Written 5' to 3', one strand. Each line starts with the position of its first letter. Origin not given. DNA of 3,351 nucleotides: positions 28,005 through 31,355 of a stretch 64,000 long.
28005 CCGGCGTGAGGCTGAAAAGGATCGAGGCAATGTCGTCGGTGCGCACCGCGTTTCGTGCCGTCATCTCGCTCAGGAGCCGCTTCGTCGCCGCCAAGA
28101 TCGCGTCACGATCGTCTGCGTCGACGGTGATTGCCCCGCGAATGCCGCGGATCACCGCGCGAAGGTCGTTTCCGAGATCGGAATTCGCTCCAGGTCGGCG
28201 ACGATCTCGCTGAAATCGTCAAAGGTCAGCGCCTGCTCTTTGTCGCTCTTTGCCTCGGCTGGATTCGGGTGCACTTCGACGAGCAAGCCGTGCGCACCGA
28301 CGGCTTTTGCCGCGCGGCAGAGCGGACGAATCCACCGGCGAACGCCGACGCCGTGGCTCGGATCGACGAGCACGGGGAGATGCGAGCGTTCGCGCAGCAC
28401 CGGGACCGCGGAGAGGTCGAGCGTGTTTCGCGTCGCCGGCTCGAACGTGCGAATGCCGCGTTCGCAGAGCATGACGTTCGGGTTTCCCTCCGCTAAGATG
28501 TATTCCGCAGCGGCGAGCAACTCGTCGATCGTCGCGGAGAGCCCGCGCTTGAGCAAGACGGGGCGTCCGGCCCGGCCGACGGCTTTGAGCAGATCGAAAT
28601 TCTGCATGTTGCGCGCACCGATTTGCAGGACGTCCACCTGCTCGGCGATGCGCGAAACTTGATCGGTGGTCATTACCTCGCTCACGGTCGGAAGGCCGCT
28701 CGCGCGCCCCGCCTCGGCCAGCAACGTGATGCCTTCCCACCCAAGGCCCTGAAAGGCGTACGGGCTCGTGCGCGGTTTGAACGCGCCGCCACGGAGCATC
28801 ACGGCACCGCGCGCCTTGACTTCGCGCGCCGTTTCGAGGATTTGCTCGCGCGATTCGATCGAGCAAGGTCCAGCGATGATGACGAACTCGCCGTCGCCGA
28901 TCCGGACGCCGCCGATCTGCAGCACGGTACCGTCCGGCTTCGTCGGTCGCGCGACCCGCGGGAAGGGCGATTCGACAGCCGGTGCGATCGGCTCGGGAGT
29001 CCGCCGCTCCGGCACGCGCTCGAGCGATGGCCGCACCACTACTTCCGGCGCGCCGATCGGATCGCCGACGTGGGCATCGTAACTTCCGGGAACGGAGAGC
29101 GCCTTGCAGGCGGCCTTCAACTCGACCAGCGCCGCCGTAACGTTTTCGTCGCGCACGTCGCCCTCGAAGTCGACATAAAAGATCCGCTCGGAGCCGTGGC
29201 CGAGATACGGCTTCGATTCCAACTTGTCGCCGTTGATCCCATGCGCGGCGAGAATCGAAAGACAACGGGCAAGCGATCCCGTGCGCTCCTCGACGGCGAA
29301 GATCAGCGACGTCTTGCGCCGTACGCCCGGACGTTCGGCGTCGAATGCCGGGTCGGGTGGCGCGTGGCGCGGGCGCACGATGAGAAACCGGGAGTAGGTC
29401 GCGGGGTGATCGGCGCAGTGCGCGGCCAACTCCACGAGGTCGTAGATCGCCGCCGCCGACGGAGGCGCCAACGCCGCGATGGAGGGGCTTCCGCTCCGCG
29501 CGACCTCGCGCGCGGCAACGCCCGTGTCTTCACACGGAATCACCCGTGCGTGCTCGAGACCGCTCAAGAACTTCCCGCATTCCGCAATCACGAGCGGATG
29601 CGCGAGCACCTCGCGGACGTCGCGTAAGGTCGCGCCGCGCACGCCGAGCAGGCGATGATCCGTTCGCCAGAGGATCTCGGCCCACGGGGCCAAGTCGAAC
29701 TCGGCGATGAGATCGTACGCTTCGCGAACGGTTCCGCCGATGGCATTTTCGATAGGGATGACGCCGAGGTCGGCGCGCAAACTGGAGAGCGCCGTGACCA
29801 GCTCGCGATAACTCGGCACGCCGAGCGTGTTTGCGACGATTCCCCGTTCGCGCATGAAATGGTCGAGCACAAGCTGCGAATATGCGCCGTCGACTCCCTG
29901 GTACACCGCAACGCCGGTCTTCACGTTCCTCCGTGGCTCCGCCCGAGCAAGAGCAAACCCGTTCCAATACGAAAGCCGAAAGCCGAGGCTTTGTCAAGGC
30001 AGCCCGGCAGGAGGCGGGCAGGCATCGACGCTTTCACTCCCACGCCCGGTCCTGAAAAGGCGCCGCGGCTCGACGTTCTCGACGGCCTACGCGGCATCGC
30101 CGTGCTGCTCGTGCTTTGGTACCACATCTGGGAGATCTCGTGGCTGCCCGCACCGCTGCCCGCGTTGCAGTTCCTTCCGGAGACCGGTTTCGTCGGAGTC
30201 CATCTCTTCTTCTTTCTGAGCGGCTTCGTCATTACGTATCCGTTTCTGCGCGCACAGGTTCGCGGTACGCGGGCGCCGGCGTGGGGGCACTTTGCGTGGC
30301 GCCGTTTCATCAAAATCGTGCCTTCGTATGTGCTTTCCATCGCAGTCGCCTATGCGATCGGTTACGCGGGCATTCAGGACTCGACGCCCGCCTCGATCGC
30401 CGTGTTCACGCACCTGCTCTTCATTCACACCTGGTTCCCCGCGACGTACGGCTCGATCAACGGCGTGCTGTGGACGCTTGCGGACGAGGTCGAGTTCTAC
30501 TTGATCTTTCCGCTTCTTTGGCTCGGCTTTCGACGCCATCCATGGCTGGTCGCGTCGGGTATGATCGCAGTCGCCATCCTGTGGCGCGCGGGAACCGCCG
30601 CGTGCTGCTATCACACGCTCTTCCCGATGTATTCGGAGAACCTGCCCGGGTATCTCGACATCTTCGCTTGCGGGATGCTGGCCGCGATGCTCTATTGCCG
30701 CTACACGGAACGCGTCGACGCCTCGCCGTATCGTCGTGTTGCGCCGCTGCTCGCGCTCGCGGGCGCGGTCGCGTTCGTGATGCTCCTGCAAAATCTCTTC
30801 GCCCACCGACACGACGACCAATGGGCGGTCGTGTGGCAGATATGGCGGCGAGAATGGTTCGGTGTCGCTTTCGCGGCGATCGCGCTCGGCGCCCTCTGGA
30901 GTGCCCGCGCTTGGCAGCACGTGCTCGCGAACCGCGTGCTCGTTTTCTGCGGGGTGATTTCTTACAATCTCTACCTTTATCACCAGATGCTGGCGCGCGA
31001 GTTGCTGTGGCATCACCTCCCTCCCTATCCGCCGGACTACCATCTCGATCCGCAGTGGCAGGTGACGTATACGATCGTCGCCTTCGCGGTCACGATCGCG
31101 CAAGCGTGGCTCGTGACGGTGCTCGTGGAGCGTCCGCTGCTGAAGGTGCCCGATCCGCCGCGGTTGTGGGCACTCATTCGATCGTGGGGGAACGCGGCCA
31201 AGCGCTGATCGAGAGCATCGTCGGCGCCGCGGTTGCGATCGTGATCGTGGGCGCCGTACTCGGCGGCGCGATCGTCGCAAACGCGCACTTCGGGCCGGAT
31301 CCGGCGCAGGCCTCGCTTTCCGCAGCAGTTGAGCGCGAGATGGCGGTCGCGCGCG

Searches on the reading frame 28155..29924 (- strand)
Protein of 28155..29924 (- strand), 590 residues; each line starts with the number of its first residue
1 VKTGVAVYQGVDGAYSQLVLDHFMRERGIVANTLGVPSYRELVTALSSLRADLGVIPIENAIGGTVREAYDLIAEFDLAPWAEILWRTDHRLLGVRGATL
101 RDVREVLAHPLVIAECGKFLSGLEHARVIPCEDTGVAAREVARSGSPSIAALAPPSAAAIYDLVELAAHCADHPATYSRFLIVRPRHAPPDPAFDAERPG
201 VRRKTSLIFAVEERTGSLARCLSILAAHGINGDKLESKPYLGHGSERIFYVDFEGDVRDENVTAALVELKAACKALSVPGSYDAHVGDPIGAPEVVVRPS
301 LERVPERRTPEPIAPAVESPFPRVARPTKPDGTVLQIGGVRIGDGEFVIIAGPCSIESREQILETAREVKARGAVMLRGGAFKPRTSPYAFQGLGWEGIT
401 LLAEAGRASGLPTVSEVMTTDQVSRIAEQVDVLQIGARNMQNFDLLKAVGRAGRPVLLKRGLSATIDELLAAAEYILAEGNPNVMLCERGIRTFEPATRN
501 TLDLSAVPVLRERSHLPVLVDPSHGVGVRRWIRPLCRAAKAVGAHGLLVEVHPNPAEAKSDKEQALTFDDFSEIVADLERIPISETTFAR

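Call 68: search_protein_families(library=pfam, proteins=[window:28155-29924:-])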
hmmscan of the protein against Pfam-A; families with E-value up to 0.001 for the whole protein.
window:28155-29924:- (590 aa): 3 families
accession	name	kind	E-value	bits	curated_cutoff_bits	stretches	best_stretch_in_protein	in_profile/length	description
PF00793.26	DAHP_synth_1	-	6.4e-79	265.1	25.5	1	339-573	9-256/270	DAHP synthetase I family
PF00800.23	PDT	-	2.7e-37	128.8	25.2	1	7-185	2-178/181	Prephenate dehydratase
PF03102.20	NeuB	-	3.5e-08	33.6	22.1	1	394-581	53-232/241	NeuB family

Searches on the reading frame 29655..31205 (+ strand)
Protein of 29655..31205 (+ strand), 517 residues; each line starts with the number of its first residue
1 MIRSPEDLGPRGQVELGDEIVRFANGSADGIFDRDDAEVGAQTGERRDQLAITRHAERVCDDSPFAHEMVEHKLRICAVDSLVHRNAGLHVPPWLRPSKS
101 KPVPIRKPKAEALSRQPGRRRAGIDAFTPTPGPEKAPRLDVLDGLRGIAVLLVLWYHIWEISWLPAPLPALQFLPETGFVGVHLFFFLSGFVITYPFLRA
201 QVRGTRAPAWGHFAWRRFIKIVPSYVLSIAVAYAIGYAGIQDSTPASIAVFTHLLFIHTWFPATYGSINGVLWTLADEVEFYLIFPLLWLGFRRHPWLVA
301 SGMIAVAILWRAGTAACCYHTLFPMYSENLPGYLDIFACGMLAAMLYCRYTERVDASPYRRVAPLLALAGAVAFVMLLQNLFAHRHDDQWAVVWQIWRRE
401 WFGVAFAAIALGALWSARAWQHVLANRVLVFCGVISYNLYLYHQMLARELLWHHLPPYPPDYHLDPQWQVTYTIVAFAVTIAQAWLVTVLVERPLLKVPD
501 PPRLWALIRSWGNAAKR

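Call 68: search_protein_families(library=pfam, proteins=[window:29655-31205:+])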
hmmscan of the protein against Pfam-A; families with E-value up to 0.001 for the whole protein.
window:29655-31205:+ (517 aa): 1 family
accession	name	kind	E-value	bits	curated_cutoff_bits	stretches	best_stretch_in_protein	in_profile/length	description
PF01757.29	Acyl_transf_3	-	2.3e-32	112.8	31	1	142-487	4-324/326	Acyltransferase domain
